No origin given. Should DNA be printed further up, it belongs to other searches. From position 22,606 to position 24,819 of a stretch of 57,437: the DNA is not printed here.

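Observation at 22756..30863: Head-to-tail array of four receptor-kinase/TPR paralogues in which three start exactly at the DFG motif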

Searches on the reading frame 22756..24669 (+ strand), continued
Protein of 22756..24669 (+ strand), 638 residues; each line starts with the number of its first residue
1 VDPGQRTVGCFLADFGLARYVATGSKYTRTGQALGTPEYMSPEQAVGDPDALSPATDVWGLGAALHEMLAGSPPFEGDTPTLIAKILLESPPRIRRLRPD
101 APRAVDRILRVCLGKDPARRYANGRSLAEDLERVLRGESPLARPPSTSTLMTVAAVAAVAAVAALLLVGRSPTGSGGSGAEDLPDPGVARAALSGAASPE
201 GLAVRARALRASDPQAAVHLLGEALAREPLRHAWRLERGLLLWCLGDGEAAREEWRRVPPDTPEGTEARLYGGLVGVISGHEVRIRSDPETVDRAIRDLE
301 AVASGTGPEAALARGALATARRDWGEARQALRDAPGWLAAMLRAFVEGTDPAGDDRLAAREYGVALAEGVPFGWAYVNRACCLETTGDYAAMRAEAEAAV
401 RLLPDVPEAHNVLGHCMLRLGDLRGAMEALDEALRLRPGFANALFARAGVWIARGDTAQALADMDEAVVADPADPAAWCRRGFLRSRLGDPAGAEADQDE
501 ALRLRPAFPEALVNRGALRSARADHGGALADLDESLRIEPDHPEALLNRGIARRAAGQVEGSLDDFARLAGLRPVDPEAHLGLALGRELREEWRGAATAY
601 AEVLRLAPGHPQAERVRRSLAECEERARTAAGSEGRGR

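Call 39: predict_structure(alignment_id=A1)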
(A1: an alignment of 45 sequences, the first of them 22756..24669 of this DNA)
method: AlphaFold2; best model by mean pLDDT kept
length: 638 residues; sequences in the alignment: 45
mean_pLDDT: 86.8   pTM: 0.69
mean pLDDT of the five models: 86.8, 85.7, 84.9, 83.3, 83.0
residues with pLDDT >= 90: 449; 70-90: 68; 50-70: 69; < 50: 52
segments of 3 or more residues with pLDDT < 50: 1-19, 21-24, 27-31, 34-38, 169-182
pLDDT, mean of each block of 10 residues (from residue 1): 35 44 49 49 57 71 84 69 75 89 93 86 89 92 69 70 54 39 54 73 96 96 98 98 95 97 98 91 65 94 97 97 97 97 97 97 96 96 95 98 96 98 98 97 97 98 98 97 98 98 98 98 98 98 98 98 98 98 98 98 98 98 97 67
secondary structure, 60 per line:
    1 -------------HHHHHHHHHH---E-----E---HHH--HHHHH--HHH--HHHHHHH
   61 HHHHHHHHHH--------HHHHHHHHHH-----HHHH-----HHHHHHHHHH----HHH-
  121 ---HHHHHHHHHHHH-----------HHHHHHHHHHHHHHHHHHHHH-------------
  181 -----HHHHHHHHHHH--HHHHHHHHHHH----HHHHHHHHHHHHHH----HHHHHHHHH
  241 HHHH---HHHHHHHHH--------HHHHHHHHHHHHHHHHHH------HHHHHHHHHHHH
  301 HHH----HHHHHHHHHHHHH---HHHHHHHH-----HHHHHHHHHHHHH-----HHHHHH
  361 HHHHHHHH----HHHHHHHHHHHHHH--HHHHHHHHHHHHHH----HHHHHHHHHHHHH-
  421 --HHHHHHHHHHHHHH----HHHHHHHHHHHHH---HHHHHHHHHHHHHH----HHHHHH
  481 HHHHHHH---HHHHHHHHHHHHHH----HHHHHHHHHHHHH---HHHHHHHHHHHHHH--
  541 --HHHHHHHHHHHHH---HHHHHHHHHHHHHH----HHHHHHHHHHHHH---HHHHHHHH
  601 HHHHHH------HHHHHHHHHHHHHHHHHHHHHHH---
elements in order: H14-23 H42-46 H54-70 H79-88 H94-97 H103-112 H124-135 H147-167 H186-196 H199-209 H214-227 H232-244 H248-256 H265-282 H289-303 H308-320 H324-331 H337-349 H355-368 H373-386 H389-402 H407-419 H423-436 H441-453 H457-470 H475-487 H491-504 H509-521 H525-538 H543-555 H559-572 H577-589 H593-606 H613-635

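Call 46: fold_search(model_id=the predicted structure, library=pdb)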
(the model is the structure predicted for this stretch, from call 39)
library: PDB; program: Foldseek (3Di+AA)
matches with E <= 10: 1679; with E <= 0.001: 400
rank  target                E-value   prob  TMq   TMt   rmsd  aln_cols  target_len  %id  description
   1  1w3b_A                1.8e-12  1.00  0.41  0.64   9.5       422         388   18  The superhelical TPR domain of O-linked GlcNAc transferase reveals structural similarities to importin alpha. (released 2004-09-09)
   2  8chy                  4.1e-11  1.00  0.29  0.58   7.1       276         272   25  Crystal structure of an 8-repeat consensus TPR superhelix with Zinc. (released 2024-02-21)
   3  7yeh_A                4.3e-11  1.00  0.44  0.29   9.3       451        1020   20  Cryo-EM structure of human OGT-OGA complex (released 2023-07-12)
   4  8dtf_A                4.8e-11  1.00  0.27  0.22  15.6       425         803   20  Cryo-EM structure of the full length Arabidopsis SPY with complete TPRs (released 2023-03-08)
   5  7y4i_A                4.8e-11  1.00  0.28  0.22  16.6       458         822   17  Crystal structure of SPINDLY in complex with GDP (released 2022-12-07)
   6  9qhb                  6.7e-11  1.00  0.32  0.65   6.1       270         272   26  Crystal structure of 16-repeat CTPR protein with eliminated coordination sites (released 2025-10-22)
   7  7y4i_B                7.5e-11  1.00  0.28  0.23  16.1       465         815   17  Crystal structure of SPINDLY in complex with GDP (released 2022-12-07)
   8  7yea_A                9.0e-11  1.00  0.45  0.30   9.9       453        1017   20  Human O-GlcNAc transferase Dimer (released 2023-07-12)
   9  6eou                  1.3e-10  1.00  0.34  0.56   9.1       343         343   19  O-GlcNAc transferase TPR domain with the intellectual disability associated mutation L254F (released 2018-05-09)
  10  8dtg_A                1.4e-10  1.00  0.27  0.22  15.6       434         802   20  Cryo-EM structure of Arabidopsis SPY alternative conformation 1 (released 2023-03-08)
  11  7ntf_A                2.6e-10  1.00  0.47  0.33   7.4       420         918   21  Cryo-EM structure of unliganded O-GlcNAc transferase (released 2021-11-17)
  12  1w3b_B                2.6e-10  1.00  0.33  0.50   9.3       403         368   20  The superhelical TPR domain of O-linked GlcNAc transferase reveals structural similarities to importin alpha. (released 2004-09-09)
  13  3fp3                  3.8e-10  1.00  0.36  0.44  31.1       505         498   16  Crystal structure of Tom71 (released 2009-07-28)
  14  9qhc_B                5.5e-10  1.00  0.33  0.67   5.7       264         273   24  Crystal structure of 8-repeat CTPR protein with eliminated coordination sites (released 2025-10-22)
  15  3fp4_A                5.7e-10  1.00  0.36  0.45  29.8       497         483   15  Crystal structure of Tom71 complexed with Ssa1 C-terminal fragment (released 2009-07-28)
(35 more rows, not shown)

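Call 50: find_encoding_contigs(protein=P0009, flank=10000, max_places=2)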
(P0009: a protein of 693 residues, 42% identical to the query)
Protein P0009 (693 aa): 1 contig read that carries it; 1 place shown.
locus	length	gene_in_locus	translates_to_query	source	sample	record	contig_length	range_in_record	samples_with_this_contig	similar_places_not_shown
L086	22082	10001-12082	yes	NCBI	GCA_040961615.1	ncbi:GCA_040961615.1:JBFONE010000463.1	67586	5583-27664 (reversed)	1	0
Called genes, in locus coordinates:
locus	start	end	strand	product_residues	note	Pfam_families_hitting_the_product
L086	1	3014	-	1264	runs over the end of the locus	PF01979:Amidohydro_1, PF07969:Amidohydro_3, PF01979:Amidohydro_1, PF07969:Amidohydro_3, PF00144:Beta-lactamase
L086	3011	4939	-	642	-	PF01979:Amidohydro_1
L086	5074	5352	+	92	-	-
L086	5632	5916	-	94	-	-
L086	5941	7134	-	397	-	PF00266:Aminotran_5, PF22580:KYNU_C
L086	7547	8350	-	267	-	PF03301:Trp_dioxygenase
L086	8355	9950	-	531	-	PF00501:AMP-binding, PF13193:AMP-binding_C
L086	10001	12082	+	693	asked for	PF00069:Pkinase, PF07714:PK_Tyr_Ser-Thr, PF13432:TPR_16 (weak), PF07719:TPR_2 (weak), PF13432:TPR_16, PF13371:TPR_9, PF13432:TPR_16, PF13414:TPR_11, +8 more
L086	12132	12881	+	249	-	PF02633:Creatininase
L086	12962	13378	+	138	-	PF13279:4HBT_2, PF03061:4HBT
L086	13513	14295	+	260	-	PF00106:adh_short, PF08659:KR, PF23441:SDR, PF13561:adh_short_C2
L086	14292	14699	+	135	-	PF01042:Ribonuc_L-PSP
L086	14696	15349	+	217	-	PF01047:MarR, PF12802:MarR_2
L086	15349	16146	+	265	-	PF00378:ECH_1, PF16113:ECH_2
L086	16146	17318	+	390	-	PF02771:Acyl-CoA_dh_N, PF02770:Acyl-CoA_dh_M, PF00441:Acyl-CoA_dh_1, PF22924:ACOX_C_alpha1 (faint), PF08028:Acyl-CoA_dh_2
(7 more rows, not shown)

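Call 51: find_encoding_contigs(protein=P0002, flank=10000, max_places=2)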
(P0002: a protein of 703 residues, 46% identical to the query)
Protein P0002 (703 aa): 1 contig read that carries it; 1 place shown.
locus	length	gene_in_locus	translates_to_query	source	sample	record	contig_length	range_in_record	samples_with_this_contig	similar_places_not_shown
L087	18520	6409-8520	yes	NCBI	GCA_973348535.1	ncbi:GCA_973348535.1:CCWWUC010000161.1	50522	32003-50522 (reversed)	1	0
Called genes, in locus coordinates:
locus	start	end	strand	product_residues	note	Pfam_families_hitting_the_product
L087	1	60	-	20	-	?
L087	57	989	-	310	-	-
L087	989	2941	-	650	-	PF11104:PilM_2, PF14450:FtsA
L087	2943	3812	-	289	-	PF03167:UDG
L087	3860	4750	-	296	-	PF02272:DHHA1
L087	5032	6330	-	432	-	PF00919:UPF0004, PF04055:Radical_SAM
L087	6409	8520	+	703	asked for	PF07714:PK_Tyr_Ser-Thr, PF00069:Pkinase, PF13414:TPR_11 (weak), PF13371:TPR_9, PF13432:TPR_16, PF13414:TPR_11, PF13414:TPR_11, PF13371:TPR_9, +12 more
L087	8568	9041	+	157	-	-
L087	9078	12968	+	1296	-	PF13424:TPR_12 (faint), PF13428:TPR_14 (faint), PF14559:TPR_19 (faint), PF13431:TPR_17 (faint), PF00515:TPR_1 (faint), PF13371:TPR_9 (weak), PF13414:TPR_11 (weak), PF13432:TPR_16 (weak), +2 more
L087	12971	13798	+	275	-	PF01904:DUF72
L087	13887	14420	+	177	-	PF00499:Oxidored_q3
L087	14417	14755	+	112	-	PF00420:Oxidored_q2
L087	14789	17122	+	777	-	PF00662:Proton_antipo_N, PF00361:Proton_antipo_M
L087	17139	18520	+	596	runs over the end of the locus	PF00361:Proton_antipo_M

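Call 54: find_encoding_contigs(protein=P0095, flank=7000, max_places=2)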
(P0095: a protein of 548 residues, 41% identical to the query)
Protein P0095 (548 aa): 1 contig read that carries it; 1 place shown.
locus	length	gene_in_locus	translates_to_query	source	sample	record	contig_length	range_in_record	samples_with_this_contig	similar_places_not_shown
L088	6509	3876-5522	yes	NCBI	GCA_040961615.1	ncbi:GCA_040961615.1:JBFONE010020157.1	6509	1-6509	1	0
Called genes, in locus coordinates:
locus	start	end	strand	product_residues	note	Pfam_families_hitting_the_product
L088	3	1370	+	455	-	?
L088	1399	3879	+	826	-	PF00069:Pkinase, PF07714:PK_Tyr_Ser-Thr, PF00069:Pkinase, PF00515:TPR_1 (weak), PF13414:TPR_11 (weak), PF13432:TPR_16, PF14559:TPR_19 (weak), PF13432:TPR_16 (weak), +6 more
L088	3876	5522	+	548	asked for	PF00069:Pkinase, PF07714:PK_Tyr_Ser-Thr, PF13428:TPR_14 (faint), PF14559:TPR_19 (faint), PF07719:TPR_2 (faint), PF00515:TPR_1 (faint), PF13371:TPR_9, PF13432:TPR_16 (weak), +3 more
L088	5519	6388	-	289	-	PF01040:UbiA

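Call 68: find_encoding_contigs(protein=P0040, flank=3000, max_places=4)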
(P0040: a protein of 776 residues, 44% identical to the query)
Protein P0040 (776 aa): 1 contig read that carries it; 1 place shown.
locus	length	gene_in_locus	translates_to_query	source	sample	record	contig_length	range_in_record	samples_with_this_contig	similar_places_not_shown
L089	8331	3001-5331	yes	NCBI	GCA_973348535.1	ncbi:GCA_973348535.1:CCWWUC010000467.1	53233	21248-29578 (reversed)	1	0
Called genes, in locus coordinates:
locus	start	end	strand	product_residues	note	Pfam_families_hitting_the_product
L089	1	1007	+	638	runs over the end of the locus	-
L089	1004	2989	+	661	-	-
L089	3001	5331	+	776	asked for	PF00069:Pkinase, PF03109:ABC1 (faint), PF07714:PK_Tyr_Ser-Thr, PF13428:TPR_14 (faint), PF14559:TPR_19 (faint), PF13371:TPR_9 (weak), PF13414:TPR_11 (weak), PF13432:TPR_16, +7 more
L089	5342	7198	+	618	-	PF00069:Pkinase, PF07714:PK_Tyr_Ser-Thr, PF07719:TPR_2 (faint), PF13424:TPR_12 (faint), PF13371:TPR_9 (weak), PF13432:TPR_16 (weak), PF13371:TPR_9 (weak), PF13432:TPR_16 (weak), +6 more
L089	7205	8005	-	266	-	PF01040:UbiA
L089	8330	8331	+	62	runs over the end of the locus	-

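Call 71: find_encoding_contigs(protein=P0024, flank=4000, max_places=3)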
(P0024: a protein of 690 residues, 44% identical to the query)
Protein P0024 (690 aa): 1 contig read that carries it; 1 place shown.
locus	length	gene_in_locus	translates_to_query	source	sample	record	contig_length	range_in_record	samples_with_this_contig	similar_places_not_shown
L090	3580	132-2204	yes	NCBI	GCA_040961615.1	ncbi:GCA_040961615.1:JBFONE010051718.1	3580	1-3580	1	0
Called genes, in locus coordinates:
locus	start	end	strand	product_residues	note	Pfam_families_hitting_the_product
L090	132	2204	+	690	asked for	PF00069:Pkinase, PF07714:PK_Tyr_Ser-Thr, PF13371:TPR_9 (weak), PF13432:TPR_16 (weak), PF13371:TPR_9 (weak), PF13414:TPR_11 (weak), PF00515:TPR_1, PF13432:TPR_16, +6 more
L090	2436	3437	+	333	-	PF01820:Dala_Dala_lig_N, PF07478:Dala_Dala_lig_C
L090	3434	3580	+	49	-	?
